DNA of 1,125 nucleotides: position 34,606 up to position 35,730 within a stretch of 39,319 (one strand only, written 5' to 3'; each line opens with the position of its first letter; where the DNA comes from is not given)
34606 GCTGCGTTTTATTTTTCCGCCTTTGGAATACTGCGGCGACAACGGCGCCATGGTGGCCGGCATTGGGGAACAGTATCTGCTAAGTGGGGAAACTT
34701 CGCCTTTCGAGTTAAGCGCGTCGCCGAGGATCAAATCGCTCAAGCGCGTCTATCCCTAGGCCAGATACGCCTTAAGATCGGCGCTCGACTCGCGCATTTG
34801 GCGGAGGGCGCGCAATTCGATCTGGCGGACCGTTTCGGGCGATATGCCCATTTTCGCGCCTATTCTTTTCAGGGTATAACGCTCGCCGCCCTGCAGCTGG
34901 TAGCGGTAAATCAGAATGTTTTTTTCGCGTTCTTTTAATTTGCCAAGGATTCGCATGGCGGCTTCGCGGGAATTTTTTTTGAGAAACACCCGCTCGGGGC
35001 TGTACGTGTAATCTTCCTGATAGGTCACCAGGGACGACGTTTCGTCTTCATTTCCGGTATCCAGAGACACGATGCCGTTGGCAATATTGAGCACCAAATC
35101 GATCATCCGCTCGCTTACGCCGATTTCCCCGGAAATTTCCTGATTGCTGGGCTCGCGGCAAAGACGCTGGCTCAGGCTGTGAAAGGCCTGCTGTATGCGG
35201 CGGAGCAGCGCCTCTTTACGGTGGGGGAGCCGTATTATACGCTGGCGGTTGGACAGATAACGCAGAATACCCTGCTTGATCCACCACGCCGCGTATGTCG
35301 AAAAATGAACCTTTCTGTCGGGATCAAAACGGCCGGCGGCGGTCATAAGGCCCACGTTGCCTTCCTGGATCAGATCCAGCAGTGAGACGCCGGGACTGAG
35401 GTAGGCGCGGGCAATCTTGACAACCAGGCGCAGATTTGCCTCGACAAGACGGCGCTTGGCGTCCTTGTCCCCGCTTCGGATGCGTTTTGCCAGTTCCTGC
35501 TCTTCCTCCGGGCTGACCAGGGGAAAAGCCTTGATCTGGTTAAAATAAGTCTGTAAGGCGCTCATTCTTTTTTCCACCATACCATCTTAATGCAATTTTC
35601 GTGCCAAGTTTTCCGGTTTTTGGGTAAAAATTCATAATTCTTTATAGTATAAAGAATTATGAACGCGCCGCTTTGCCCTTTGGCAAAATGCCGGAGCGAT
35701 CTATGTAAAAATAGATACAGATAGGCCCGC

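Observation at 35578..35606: Perfect sigma-54 promoter whose predicted +1 is the ATG of an RpoS-like sigma factor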

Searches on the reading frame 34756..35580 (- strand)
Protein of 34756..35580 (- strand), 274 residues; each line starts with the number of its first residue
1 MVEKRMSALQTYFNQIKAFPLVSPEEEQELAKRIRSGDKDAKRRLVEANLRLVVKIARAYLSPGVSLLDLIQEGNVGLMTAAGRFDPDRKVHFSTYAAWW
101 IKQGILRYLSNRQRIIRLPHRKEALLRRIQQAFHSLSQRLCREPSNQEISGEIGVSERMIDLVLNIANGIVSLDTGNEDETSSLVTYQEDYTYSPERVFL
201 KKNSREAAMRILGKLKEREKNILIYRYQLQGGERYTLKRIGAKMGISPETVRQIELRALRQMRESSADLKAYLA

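Call 4: search_protein_families(library=ncbifam, proteins=[window:34756-35580:-], max_evalue=0.001)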
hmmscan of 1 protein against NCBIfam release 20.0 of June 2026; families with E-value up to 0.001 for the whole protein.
window:34756-35580:- (274 aa): 56 families (the best 25 are shown)
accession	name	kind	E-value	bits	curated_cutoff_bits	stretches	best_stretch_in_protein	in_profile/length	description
TIGR02394.1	rpoS_proteo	equivalog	5.3e-70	236.2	378.7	1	4-264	10-272/285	RNA polymerase sigma factor RpoS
NF004207.0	PRK05657.1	equivalog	8.2e-65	219.3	394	1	4-265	53-316/329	RNA polymerase sigma factor RpoS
TIGR02997.1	Sig70-cyanoRpoD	subfamily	9.5e-63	212.2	384.5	1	27-263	62-298/298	RNA polymerase sigma factor, RpoD/SigA family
NF006666.0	PRK09210.1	equivalog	3.3e-61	207.6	572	1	10-272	102-368/370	RNA polymerase sigma factor RpoD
TIGR02393.1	RpoD_Cterm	equivalog_domain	7.8e-57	192.6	354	1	41-270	1-234/238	RNA polymerase sigma factor RpoD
NF004208.0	PRK05658.1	equivalog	1.4e-56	192.8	555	1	7-273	356-629/631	RNA polymerase sigma factor RpoD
NF041931.2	MzaA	equivalog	3e-56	191.7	800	1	22-266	458-705/726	MZA anti-phage system associated sigma-70 family RNA polymerase sigma factor MzaA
NF005642.0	PRK07405.1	subfamily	3.4e-54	184.2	524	1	26-274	69-317/318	RNA polymerase sigma factor SigD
NF004615.0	PRK05949.1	subfamily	1.5e-52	178.5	530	1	26-274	78-326/327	RNA polymerase sigma factor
NF005643.0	PRK07406.1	equivalog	1.8e-52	178.7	500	1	29-265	150-386/397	RNA polymerase sigma factor RpoD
NF005920.0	PRK07921.1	subfamily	2e-52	178.3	464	1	21-266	72-318/328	RNA polymerase sigma factor SigB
NF005785.0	PRK07598.1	equivalog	1.3e-51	175.7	554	1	18-264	154-400/415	RNA polymerase sigma factor SigC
NF005143.0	PRK06596.1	subfamily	1.2e-48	166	241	1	5-265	12-280/285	RNA polymerase factor sigma-32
TIGR02392.1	rpoH_proteo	equivalog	1.3e-48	166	323.1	1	8-264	2-266/270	RNA polymerase sigma factor RpoH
NF004562.0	PRK05901.1-4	equivalog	1.4e-46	159.2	779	1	39-273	315-553/571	RNA polymerase sigma factor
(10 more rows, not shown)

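Call 5: search_protein_families(library=pfam, proteins=[window:34756-35580:-])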
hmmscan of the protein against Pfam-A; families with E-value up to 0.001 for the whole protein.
window:34756-35580:- (274 aa): 5 families
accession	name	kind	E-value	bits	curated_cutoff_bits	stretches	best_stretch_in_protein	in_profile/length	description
PF04542.20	Sigma70_r2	-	2e-21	76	24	1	45-114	1-70/71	Sigma-70 region 2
PF04545.22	Sigma70_r4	-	1.1e-15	57.3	24.1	1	212-264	2-50/50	Sigma-70, region 4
PF00140.25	Sigma70_r1_2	-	1.9e-11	44.2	22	1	8-39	2-33/34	Sigma-70 factor, region 1.2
PF04539.22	Sigma70_r3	-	5.2e-11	42.9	25.3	1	125-196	2-75/78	Sigma-70 region 3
PF08281.18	Sigma70_r4_2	-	3.1e-05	24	25.7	0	206-262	2-54/54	Sigma-70, region 4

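Call 6: find_homologous_proteins(query=window:34756-35580:-, max_evalue=1e-20)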
Query window:34756-35580:- (274 aa): 7775 proteins with E <= 1e-20 among 8000 candidates; the best 120 are listed.
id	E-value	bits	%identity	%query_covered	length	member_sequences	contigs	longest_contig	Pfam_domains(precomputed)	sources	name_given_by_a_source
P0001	7.6e-172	587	100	100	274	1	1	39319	PF04545.23,PF00140.26,PF04542.21,PF04539.23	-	-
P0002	1.2e-153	528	89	100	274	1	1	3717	PF04545.23,PF00140.26,PF04542.21,PF04539.23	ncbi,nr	ncbi:MAG: RNA polymerase sigma factor RpoD/SigA [Treponema sp.]|nr:RNA polymerase sigma factor RpoD/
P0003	1.3e-153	527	89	100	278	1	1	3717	PF04545.23,PF00140.26,PF04542.21,PF04539.23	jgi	jgi:RNA polymerase primary sigma factor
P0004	3.2e-118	412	69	100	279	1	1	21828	PF04545.23,PF00140.26,PF04542.21,PF04539.23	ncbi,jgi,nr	ncbi:MAG: RNA polymerase sigma factor RpoD/SigA [Treponema sp.]|jgi:RNA polymerase primary sigma fac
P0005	5.4e-105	368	64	99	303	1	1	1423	PF04545.23,PF00140.26,PF04542.21,PF08281.19,PF04539.23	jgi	jgi:RNA polymerase primary sigma factor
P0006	1.0e-104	367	64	97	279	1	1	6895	PF04545.23,PF00140.26,PF04542.21,PF08281.19,PF04539.23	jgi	jgi:RNA polymerase primary sigma factor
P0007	1.6e-104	367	64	99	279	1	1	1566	PF04545.23,PF00140.26,PF04542.21,PF08281.19,PF04539.23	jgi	jgi:RNA polymerase primary sigma factor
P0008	3.8e-104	365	64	97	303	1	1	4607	PF04545.23,PF00140.26,PF04542.21,PF08281.19,PF04539.23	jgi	jgi:RNA polymerase primary sigma factor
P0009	4.6e-104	365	65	97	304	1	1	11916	PF04545.23,PF00140.26,PF04542.21,PF08281.19,PF04539.23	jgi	jgi:RNA polymerase primary sigma factor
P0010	1.3e-103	364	62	100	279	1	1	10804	PF04545.23,PF00140.26,PF04542.21,PF08281.19,PF04539.23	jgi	jgi:RNA polymerase primary sigma factor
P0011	3.2e-103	362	64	97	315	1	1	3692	PF04545.23,PF00140.26,PF04542.21,PF08281.19,PF04539.23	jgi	jgi:RNA polymerase primary sigma factor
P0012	3.3e-103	362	62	99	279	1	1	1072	PF04545.23,PF00140.26,PF04542.21,PF08281.19,PF04539.23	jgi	jgi:RNA polymerase primary sigma factor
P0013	5.4e-103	362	63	99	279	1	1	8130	PF04545.23,PF00140.26,PF04542.21,PF08281.19,PF04539.23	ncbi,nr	ncbi:MAG: RNA polymerase sigma factor RpoD/SigA [Treponema sp.]|nr:RNA polymerase sigma factor RpoD/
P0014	6.4e-103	361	62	100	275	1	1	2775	PF04545.23,PF00140.26,PF04542.21,PF04539.23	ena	-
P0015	7.0e-103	361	63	99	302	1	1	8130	PF04545.23,PF00140.26,PF04542.21,PF08281.19,PF04539.23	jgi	jgi:RNA polymerase primary sigma factor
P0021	3.6e-101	356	60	97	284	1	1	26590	PF04545.23,PF00140.26,PF04542.21,PF04539.23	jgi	jgi:RNA polymerase primary sigma factor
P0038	1.5e-97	344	57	100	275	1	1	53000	PF04545.23,PF00140.26,PF04542.21,PF04539.23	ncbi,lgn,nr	ncbi:hypothetical protein AGMMS50230_03920 [Spirochaetia bacterium]|nr:hypothetical protein AGMMS502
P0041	2.0e-97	343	57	100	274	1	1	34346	PF04545.23,PF00140.26,PF04542.21,PF04539.23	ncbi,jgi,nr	ncbi:MAG: RNA polymerase sigma factor RpoD/SigA [Treponema sp.]|jgi:RNA polymerase primary sigma fac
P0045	4.7e-97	342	58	100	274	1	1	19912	PF04545.23,PF00140.26,PF04542.21,PF04539.23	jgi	jgi:RNA polymerase primary sigma factor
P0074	3.0e-95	336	59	97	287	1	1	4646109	PF04545.23,PF00140.26,PF04542.21,PF04539.23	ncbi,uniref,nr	ncbi:sigma-70 family RNA polymerase sigma factor [Breznakiella homolactica]|uniref:Sigma-70 family R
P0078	3.4e-95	336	59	97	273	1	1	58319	PF04545.23,PF00140.26,PF04542.21,PF08281.19,PF04539.23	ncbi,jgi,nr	ncbi:MAG: RNA polymerase sigma factor RpoD/SigA [Spirochaetaceae bacterium]|jgi:RNA polymerase prima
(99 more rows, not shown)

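Call 10: find_related_loci(query=A1, collection=genome_contigs, flank=3000)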
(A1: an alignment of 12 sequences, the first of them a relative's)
Query A1 (274 aa) in genome_contigs; peptide patterns used: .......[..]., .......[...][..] (x = any residue, [..] = any of these).
600 stretches matched a pattern (row limit reached: there are more); 600 encode a relative of the query (tblastn E <= 1e-3); the best 80 are kept; 80 distinct loci.
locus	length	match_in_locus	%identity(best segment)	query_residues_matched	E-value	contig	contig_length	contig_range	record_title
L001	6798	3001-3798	55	9-273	2e-93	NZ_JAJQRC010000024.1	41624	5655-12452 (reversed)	Treponema sp. TIM-1 NODE_27_length_41624_cov_31.246768, whole genome shotgun sequence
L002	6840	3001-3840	51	1-274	1e-89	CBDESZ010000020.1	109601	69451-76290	MAG: Alkalispirochaeta sp. isolate 52462b18-c26b-428b-be18-86563201c1c0 genome assembly, contig: contig_20, whole genome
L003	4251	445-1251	51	2-270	1e-87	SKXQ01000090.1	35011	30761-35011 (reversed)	MAG: Spirochaetaceae bacterium isolate CSSed162cmB_249 CSSed16-2cmB-1520, whole genome shotgun sequence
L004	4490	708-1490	41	7-264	2e-57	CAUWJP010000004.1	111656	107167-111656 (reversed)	MAG: uncultured Sellimonas sp. isolate SRS17165235__bin36 genome assembly, contig: SRS17165235_NODE_55_length_111656_cov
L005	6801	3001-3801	41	7-270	2e-57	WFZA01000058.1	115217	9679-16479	MAG: Caldisericales bacterium isolate S143_107 k151_534003, whole genome shotgun sequence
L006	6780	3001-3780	39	9-266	2e-57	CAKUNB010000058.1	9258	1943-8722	MAG: uncultured Oscillospiraceae bacterium isolate REFINED_METABAT215_TOP10_CONTIGS_1500_ASSEMBLY_K77_MERGED__Hadza_MoBi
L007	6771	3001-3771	42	12-266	4e-57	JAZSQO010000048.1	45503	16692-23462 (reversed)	MAG: Acutalibacteraceae bacterium isolate T1900044542_TS20190008.MAGScoT_cleanbin_000036 SGB_79_k141_2131804, whole geno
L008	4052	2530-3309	40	9-266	9e-57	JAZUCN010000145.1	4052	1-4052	MAG: Oscillospiraceae bacterium isolate T1900045313_YK20190002.MAGScoT_cleanbin_000135 SGB_6259_k141_998612, whole genom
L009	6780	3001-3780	40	9-266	1e-55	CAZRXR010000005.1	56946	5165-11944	MAG TPA_asm: uncultured Synergistaceae bacterium isolate SRP314395_co1_58 genome assembly, contig: NODE_329_length_56946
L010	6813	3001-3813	41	7-273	3e-56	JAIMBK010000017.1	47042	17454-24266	MAG: Armatimonadota bacterium isolate HOT.MB2.58 Contig17, whole genome shotgun sequence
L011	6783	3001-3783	40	6-264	3e-56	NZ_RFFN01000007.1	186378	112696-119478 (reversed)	Pseudomonas songnenensis strain NEAU-ST5-5 P5_7, whole genome shotgun sequence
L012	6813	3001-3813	39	7-273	5e-56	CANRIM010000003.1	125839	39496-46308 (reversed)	MAG: uncultured Lachnospiraceae bacterium isolate Lapin-019__bin22 genome assembly, contig: Lapin-019__NODE_45_length_12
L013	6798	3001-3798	42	9-273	4e-56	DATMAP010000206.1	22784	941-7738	MAG TPA_asm: Gaiellaceae bacterium isolate SMAG_U13329 k141_394852, whole genome shotgun sequence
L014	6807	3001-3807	41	9-273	3e-56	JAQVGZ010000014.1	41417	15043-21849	MAG: Desulfotomaculaceae bacterium isolate STE_194 NODE_1681_length_41417_cov_4.623565_Sandtown_E, whole genome shotgun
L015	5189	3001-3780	39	9-266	2e-55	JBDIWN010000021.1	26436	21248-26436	MAG: Candidatus Profundicultor thermophilus isolate DG02_2.bins.11.Tibet NODE_747_length_26436_cov_4.091870, whole genom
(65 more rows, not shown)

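Call 15: find_related_loci(query=P0001, collection=metagenome_contigs, flank=2500)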
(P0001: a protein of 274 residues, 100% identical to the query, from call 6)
Query P0001 (274 aa) in metagenome_contigs; peptide patterns used: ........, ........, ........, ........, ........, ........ (x = any residue, [..] = any of these).
600 stretches matched a pattern (row limit reached: there are more); 594 encode a relative of the query (tblastn E <= 1e-3); the best 80 are kept; 80 distinct loci.
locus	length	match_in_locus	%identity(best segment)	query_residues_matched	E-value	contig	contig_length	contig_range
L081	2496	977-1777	54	8-273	5e-101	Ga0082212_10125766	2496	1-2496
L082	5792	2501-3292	39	4-264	5e-59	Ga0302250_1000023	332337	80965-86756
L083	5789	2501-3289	38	5-264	2e-57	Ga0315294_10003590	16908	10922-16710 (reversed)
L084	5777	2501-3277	39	7-263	1e-56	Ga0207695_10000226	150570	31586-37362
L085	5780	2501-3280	40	8-265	3e-56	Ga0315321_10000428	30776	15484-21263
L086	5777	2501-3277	39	7-263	2e-56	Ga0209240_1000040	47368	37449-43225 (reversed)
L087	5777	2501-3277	39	7-263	2e-56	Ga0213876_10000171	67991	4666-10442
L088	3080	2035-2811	39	7-263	1e-56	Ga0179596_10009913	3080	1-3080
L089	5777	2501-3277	39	7-263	2e-56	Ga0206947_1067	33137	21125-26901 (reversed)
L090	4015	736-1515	42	7-264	4e-55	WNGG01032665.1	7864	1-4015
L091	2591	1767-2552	39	6-264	1e-55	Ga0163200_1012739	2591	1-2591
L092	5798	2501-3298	39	2-265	3e-55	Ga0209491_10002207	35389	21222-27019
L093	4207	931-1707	38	7-263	4e-55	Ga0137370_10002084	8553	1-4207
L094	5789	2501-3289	38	3-263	7e-55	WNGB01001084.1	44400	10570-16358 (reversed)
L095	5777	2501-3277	38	7-263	7e-55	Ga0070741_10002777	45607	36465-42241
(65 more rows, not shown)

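Call 16: find_encoding_contigs(protein=P0002, flank=3000, max_places=3)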
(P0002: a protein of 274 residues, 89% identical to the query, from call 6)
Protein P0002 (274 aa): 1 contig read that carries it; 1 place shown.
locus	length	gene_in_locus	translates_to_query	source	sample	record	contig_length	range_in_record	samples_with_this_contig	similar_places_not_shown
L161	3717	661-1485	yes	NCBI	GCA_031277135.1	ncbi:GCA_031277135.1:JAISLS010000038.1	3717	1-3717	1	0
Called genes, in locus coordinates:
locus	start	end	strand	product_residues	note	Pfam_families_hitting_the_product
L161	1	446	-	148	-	?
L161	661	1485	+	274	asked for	PF00140:Sigma70_r1_2 (faint), PF04542:Sigma70_r2, PF04539:Sigma70_r3, PF04545:Sigma70_r4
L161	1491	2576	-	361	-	PF00814:TsaD, PF22521:HypF_C_2 (weak)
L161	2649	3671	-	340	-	PF04748:Polysacc_deac_2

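Call 17: find_encoding_contigs(protein=P0004, flank=5000, max_places=3)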
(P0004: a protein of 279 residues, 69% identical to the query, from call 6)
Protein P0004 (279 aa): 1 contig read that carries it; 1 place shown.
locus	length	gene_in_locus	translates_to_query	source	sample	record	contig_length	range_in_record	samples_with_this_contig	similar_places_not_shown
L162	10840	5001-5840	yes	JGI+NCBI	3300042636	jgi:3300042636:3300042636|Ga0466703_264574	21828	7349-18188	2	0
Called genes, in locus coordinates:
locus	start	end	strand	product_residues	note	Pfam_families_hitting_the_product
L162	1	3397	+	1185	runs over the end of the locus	PF01855:POR_N, PF17147:PFOR_II, PF01558:POR, PF10371:EKR, PF12838:Fer4_7 (weak), PF02775:TPP_enzyme_C (weak)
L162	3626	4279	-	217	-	PF01300:Sua5_yciO_yrdC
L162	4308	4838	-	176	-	-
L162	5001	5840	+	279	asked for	PF00140:Sigma70_r1_2 (weak), PF04542:Sigma70_r2, PF04539:Sigma70_r3, PF04545:Sigma70_r4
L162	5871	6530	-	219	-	PF08795:DUF1796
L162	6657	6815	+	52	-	-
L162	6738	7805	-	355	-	PF00814:TsaD, PF22521:HypF_C_2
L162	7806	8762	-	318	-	PF04748:Polysacc_deac_2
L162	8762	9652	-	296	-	PF02195:ParB_N, PF17762:HTH_ParB, PF23552:ParB_C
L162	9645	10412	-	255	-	PF00142:Fer4_NifH (weak), PF01656:CbiA, PF02374:ArsA_ATPase, PF06564:CBP_BcsQ, PF09140:MipZ (faint), PF10609:ParA, PF13614:AAA_31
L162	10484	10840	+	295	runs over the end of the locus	PF00702:Hydrolase (faint), PF08282:Hydrolase_3, PF05116:S6PP (weak)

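Call 18: find_encoding_contigs(protein=P0074, flank=10000, max_places=3)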
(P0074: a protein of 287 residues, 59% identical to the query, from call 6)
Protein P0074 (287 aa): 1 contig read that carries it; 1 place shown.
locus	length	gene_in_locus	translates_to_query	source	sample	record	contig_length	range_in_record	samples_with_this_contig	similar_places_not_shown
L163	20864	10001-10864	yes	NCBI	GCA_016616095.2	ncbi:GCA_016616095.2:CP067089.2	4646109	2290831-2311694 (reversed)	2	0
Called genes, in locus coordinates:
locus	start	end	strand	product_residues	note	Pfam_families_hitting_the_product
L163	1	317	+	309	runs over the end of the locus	PF01458:SUFBD_core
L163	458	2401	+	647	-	PF02225:PA (weak), PF04389:Peptidase_M28, PF04253:TFR_dimer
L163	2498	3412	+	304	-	PF01297:ZnuA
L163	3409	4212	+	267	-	PF00005:ABC_tran, PF02463:SMC_N, PF13304:AAA_21 (weak)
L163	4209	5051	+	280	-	PF00950:ABC-3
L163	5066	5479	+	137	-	PF01475:FUR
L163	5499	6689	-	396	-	PF17746:SfsA_N, PF03749:SfsA, PF01986:DUF123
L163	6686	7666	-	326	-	PF00892:EamA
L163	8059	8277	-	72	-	PF11381:DUF3185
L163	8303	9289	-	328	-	PF03330:DPBB_1, PF05036:SPOR (weak)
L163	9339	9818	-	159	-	-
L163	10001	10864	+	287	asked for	PF00140:Sigma70_r1_2, PF04542:Sigma70_r2, PF04539:Sigma70_r3, PF04545:Sigma70_r4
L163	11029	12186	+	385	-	PF04748:Polysacc_deac_2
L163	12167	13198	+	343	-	PF00814:TsaD, PF22521:HypF_C_2 (weak)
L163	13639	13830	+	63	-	PF00830:Ribosomal_L28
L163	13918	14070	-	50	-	-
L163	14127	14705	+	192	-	-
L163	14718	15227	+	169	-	PF01327:Pep_deformylase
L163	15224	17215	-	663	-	PF04851:ResIII, PF17757:UvrB_inter, PF27431:UvrB_3rd, PF00271:Helicase_C, PF12344:UvrB, PF02151:UVR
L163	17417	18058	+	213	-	PF13036:LpoB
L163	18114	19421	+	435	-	-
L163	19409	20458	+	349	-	-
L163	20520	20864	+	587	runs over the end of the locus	PF00004:AAA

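Call 24: find_encoding_contigs(protein=P0021, flank=3000, max_places=2)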
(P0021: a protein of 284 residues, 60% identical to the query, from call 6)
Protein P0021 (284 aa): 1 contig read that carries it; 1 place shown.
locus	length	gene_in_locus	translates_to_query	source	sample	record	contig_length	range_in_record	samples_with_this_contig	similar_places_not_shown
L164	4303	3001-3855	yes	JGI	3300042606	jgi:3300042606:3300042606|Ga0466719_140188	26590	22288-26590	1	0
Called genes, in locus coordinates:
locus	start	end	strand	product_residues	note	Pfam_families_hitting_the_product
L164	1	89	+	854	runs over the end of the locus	PF03104:DNA_pol_B_exo1, PF00136:DNA_pol_B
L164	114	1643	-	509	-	PF13396:PLDc_N (weak), PF13091:PLDc_2, PF00614:PLDc (weak), PF13091:PLDc_2, PF00614:PLDc (weak)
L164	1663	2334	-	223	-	PF01300:Sua5_yciO_yrdC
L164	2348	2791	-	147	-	-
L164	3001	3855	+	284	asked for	PF00140:Sigma70_r1_2, PF04542:Sigma70_r2, PF04539:Sigma70_r3, PF04545:Sigma70_r4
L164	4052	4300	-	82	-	-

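Call 25: find_encoding_contigs(protein=P0038, flank=3000, max_places=2)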
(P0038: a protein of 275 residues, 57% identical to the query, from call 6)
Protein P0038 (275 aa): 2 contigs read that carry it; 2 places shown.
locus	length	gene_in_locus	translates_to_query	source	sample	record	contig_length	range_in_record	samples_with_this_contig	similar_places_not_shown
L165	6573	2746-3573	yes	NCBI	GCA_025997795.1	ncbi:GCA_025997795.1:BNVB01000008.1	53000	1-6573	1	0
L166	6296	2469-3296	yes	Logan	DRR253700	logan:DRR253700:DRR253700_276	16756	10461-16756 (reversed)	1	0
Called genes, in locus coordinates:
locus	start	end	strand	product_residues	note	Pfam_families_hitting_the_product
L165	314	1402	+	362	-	PF01232:Mannitol_dh, PF08125:Mannitol_dh_C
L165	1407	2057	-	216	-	PF01300:Sua5_yciO_yrdC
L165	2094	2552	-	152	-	-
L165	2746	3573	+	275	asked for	PF00140:Sigma70_r1_2, PF04542:Sigma70_r2, PF04539:Sigma70_r3, PF04545:Sigma70_r4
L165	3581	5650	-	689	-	-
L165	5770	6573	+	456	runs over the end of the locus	PF00309:Sigma54_AID, PF04963:Sigma54_CBD, PF04552:Sigma54_DBD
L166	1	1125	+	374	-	?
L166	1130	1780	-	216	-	PF01300:Sua5_yciO_yrdC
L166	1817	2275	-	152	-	-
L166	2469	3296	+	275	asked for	PF00140:Sigma70_r1_2, PF04542:Sigma70_r2, PF04539:Sigma70_r3, PF04545:Sigma70_r4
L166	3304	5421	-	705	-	-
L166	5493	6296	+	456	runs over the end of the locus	PF00309:Sigma54_AID, PF04963:Sigma54_CBD, PF04552:Sigma54_DBD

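Call 26: find_encoding_contigs(protein=P0041, flank=3000, max_places=2)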
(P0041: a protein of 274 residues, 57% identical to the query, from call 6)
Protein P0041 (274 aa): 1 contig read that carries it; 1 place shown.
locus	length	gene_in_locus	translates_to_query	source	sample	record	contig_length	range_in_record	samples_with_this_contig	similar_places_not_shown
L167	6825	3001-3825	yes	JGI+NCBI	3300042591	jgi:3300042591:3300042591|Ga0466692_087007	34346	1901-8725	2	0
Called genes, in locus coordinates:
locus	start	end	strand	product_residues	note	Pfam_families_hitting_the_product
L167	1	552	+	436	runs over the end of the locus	PF02844:GARS_N, PF01071:GARS_A, PF02843:GARS_C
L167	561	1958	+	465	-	PF01595:CNNM, PF00571:CBS (weak), PF03471:CorC_HlyC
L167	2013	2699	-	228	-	PF01300:Sua5_yciO_yrdC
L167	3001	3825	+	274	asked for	PF00140:Sigma70_r1_2, PF04542:Sigma70_r2, PF04539:Sigma70_r3, PF04545:Sigma70_r4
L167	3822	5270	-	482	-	PF00919:UPF0004, PF04055:Radical_SAM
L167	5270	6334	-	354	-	PF13413:HTH_25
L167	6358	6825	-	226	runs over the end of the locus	PF03548:LolA (faint)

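Call 27: find_encoding_contigs(protein=P0078, flank=3000, max_places=2)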
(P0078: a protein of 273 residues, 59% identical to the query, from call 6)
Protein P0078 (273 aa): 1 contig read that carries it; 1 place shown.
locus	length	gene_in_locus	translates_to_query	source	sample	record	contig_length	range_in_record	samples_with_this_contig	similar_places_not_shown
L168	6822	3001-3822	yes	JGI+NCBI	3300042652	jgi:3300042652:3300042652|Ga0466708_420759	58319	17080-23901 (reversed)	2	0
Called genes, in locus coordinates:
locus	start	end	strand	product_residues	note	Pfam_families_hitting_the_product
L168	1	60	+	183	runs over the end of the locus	PF02577:BFN_dom, PF02151:UVR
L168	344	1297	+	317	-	PF01476:LysM, PF23473:LysM3_LYK4_5 (weak), PF01551:Peptidase_M23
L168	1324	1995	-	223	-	PF01300:Sua5_yciO_yrdC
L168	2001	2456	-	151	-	-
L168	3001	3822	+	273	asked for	PF00140:Sigma70_r1_2, PF04542:Sigma70_r2, PF04539:Sigma70_r3, PF08281:Sigma70_r4_2 (faint), PF04545:Sigma70_r4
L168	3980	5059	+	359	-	PF04748:Polysacc_deac_2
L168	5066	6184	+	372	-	PF00814:TsaD, PF22521:HypF_C_2 (weak)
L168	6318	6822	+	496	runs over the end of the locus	PF13439:Glyco_transf_4, PF13579:Glyco_trans_4_4 (weak)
